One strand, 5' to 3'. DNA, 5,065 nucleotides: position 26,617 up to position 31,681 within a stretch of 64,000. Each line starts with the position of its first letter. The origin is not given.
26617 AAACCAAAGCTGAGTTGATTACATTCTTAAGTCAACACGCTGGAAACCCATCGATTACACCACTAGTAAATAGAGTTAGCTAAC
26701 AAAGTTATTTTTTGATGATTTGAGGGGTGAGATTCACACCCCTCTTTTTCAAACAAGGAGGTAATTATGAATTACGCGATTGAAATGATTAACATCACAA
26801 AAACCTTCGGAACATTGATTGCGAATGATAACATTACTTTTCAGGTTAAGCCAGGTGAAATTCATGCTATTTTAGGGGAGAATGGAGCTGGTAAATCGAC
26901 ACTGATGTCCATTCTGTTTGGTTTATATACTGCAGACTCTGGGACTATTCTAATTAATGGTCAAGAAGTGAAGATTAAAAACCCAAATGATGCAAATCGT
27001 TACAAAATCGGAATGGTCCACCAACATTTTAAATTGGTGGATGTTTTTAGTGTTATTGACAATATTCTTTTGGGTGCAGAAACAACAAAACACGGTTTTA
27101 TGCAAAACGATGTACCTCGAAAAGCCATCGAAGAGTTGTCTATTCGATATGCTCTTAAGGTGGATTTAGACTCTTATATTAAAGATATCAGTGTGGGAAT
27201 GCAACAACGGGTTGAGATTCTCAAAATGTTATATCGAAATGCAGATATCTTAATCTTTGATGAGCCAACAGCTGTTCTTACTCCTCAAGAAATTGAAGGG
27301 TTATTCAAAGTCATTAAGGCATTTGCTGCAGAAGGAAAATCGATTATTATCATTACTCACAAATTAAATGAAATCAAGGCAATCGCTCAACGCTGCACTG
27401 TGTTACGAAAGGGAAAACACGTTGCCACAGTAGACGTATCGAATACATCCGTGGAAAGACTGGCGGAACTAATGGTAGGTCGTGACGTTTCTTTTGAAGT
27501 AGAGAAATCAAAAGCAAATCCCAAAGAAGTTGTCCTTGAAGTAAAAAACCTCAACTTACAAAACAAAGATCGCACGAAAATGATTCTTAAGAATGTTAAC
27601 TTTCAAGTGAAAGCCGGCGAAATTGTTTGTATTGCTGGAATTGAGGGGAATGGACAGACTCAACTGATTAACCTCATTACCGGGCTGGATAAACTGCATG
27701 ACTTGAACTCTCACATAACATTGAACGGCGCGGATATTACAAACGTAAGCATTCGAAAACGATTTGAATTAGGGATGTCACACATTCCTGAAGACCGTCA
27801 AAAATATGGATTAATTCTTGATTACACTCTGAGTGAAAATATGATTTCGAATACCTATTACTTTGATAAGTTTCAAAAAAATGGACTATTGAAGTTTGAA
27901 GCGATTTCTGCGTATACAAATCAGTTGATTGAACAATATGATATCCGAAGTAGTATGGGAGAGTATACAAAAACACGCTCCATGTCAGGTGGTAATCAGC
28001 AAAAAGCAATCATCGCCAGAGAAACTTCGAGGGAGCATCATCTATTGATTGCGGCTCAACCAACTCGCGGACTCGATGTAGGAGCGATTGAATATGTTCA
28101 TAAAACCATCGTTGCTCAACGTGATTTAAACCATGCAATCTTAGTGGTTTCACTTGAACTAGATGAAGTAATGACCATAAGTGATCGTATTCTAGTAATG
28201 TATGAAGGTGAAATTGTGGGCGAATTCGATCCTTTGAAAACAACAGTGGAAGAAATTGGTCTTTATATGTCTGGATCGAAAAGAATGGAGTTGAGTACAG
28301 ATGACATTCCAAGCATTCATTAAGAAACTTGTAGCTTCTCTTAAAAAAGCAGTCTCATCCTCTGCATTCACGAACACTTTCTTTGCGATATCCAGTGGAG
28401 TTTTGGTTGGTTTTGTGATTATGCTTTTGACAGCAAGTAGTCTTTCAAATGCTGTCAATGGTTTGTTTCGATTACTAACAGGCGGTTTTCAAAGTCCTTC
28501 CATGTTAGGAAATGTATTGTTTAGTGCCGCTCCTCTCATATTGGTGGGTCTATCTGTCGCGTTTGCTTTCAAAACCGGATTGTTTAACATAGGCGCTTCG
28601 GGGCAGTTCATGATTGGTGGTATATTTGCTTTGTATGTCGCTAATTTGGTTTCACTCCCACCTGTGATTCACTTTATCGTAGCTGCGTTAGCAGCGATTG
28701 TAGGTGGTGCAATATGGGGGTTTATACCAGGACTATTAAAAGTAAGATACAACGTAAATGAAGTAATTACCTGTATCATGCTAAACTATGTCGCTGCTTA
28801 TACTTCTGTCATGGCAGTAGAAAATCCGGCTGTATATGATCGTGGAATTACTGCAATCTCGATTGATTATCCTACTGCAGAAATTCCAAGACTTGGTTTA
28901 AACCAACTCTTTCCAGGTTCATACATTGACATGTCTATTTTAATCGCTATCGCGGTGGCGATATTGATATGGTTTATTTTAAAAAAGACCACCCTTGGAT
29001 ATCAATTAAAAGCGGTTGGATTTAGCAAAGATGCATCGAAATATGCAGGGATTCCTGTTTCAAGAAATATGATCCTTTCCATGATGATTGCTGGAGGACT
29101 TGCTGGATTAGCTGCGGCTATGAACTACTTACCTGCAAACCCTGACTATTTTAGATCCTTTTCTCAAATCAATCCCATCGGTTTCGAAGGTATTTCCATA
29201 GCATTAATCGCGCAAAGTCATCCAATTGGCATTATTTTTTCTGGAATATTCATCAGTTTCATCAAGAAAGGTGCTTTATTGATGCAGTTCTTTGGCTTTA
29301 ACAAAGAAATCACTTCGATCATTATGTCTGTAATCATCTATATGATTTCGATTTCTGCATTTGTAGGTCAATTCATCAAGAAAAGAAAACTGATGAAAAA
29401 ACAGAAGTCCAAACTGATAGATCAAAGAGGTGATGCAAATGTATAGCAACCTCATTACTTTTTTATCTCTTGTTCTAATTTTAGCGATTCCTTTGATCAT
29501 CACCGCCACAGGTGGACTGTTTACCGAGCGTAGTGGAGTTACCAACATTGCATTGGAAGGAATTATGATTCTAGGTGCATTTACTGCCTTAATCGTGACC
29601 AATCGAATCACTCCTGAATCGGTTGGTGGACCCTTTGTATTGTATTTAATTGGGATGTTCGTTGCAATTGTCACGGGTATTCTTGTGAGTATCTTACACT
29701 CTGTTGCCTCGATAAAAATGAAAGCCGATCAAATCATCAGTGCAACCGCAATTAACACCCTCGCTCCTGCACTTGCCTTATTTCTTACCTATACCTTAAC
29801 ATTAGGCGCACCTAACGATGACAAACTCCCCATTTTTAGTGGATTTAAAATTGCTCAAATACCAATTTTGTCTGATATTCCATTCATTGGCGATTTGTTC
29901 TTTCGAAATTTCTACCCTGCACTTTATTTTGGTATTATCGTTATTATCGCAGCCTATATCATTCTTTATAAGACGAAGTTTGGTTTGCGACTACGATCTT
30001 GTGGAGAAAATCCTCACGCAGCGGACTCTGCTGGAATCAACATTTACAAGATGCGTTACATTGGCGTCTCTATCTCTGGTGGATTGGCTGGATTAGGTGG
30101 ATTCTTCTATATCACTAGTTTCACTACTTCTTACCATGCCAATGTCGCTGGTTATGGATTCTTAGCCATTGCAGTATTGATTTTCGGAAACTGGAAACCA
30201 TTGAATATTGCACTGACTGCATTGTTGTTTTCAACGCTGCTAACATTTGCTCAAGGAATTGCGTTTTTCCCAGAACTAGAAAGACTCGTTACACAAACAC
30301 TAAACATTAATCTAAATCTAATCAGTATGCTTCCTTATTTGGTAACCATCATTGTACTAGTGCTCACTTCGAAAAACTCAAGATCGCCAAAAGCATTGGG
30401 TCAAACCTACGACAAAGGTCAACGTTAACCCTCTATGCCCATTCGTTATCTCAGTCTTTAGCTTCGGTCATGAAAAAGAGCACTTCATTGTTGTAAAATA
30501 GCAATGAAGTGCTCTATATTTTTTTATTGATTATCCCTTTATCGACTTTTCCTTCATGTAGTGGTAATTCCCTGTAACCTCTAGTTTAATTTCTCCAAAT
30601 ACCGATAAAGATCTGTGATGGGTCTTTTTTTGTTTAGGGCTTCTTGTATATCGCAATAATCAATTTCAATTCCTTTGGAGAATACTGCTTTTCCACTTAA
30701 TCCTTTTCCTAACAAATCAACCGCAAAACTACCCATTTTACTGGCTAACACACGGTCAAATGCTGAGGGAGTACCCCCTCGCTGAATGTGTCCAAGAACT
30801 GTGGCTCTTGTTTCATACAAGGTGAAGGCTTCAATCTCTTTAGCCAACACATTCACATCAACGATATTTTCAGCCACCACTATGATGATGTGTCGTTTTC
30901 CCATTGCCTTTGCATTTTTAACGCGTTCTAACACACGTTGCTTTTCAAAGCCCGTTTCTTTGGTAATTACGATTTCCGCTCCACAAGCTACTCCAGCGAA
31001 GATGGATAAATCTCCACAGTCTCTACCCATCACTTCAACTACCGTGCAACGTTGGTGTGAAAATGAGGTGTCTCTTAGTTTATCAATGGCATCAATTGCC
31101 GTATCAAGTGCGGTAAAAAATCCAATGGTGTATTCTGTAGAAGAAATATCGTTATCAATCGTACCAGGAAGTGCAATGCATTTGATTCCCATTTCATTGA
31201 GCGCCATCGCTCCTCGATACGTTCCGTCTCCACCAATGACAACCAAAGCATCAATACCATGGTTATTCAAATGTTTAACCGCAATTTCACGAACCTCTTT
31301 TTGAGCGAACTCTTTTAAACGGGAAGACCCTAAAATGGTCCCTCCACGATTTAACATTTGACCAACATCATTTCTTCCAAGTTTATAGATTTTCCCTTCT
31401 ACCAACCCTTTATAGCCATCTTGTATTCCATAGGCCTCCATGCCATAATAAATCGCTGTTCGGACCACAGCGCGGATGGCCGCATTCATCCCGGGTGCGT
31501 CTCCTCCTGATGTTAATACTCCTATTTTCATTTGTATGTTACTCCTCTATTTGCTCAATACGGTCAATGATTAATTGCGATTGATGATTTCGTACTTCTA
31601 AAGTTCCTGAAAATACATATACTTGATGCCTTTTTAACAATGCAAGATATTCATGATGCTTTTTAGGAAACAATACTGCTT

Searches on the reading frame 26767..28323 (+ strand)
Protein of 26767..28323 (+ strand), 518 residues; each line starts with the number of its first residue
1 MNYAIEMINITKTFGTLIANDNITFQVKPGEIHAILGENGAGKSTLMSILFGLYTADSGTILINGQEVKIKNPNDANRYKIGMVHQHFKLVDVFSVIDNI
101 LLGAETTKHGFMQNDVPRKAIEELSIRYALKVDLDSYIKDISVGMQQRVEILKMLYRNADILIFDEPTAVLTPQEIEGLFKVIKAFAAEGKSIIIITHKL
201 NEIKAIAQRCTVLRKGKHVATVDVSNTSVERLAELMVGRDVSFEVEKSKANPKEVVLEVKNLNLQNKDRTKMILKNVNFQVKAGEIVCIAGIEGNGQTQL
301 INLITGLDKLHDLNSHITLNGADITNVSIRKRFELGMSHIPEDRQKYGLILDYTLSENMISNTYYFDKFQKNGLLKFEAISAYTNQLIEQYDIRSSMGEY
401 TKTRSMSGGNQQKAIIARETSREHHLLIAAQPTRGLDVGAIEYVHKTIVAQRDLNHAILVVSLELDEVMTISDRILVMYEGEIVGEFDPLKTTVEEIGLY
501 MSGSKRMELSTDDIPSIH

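Call 76: search_protein_families(library=pfam, proteins=[window:26767-28323:+], max_evalue=0.00001)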
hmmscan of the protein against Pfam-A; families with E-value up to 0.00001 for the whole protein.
window:26767-28323:+ (518 aa): 2 families
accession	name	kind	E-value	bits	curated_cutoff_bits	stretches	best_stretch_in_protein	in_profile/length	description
PF00005.33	ABC_tran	-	3.5e-50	170.6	25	2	21-169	2-137/137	ABC transporter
PF13304.12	AAA_21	-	1e-07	32.8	27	0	140-200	237-300/304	AAA domain, putative AbiEii toxin, Type IV TA system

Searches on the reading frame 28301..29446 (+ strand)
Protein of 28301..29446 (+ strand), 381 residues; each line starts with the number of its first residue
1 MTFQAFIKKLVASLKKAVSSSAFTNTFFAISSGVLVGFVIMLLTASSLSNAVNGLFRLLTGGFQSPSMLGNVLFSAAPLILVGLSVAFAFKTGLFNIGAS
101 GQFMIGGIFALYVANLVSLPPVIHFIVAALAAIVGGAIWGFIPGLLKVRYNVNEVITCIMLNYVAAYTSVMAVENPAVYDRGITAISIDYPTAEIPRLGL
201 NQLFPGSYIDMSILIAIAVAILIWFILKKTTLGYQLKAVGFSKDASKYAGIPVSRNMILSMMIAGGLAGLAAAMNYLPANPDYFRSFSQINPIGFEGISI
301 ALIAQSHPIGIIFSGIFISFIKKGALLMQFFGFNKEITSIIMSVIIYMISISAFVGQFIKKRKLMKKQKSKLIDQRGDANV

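Call 76: search_protein_families(library=pfam, proteins=[window:28301-29446:+], max_evalue=0.00001)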
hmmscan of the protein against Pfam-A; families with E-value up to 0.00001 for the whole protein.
window:28301-29446:+ (381 aa): 1 family
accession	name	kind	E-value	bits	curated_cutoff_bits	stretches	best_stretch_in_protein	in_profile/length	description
PF02653.21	BPD_transp_2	-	1.2e-43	149.6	26.8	1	69-349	2-268/269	Branched-chain amino acid transport system / permease component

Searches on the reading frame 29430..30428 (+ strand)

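Call 76: search_protein_families(library=pfam, proteins=[window:29430-30428:+], max_evalue=0.00001)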
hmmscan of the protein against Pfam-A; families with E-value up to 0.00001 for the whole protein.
window:29430-30428:+ (332 aa): 1 family
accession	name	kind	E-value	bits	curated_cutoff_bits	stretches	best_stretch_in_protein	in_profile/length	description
PF02653.21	BPD_transp_2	-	1.7e-40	139.3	26.8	1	13-288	3-261/269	Branched-chain amino acid transport system / permease component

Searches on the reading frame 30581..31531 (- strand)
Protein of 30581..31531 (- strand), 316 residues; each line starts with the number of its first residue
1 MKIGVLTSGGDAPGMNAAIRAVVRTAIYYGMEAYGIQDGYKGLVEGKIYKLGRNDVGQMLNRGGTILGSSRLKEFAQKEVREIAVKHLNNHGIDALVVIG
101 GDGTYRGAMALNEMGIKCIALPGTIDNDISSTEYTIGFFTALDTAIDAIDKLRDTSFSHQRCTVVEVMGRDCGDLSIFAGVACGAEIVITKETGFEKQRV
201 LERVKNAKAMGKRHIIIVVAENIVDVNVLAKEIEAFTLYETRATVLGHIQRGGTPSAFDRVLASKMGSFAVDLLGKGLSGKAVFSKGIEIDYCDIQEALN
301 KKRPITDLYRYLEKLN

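Call 76: search_protein_families(library=pfam, proteins=[window:30581-31531:-], max_evalue=0.00001)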
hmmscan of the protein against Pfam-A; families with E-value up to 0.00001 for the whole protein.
window:30581-31531:- (316 aa): 1 family
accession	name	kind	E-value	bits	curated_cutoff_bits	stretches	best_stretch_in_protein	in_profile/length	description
PF00365.25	PFK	-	2.8e-108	362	30.9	1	2-274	1-277/277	Phosphofructokinase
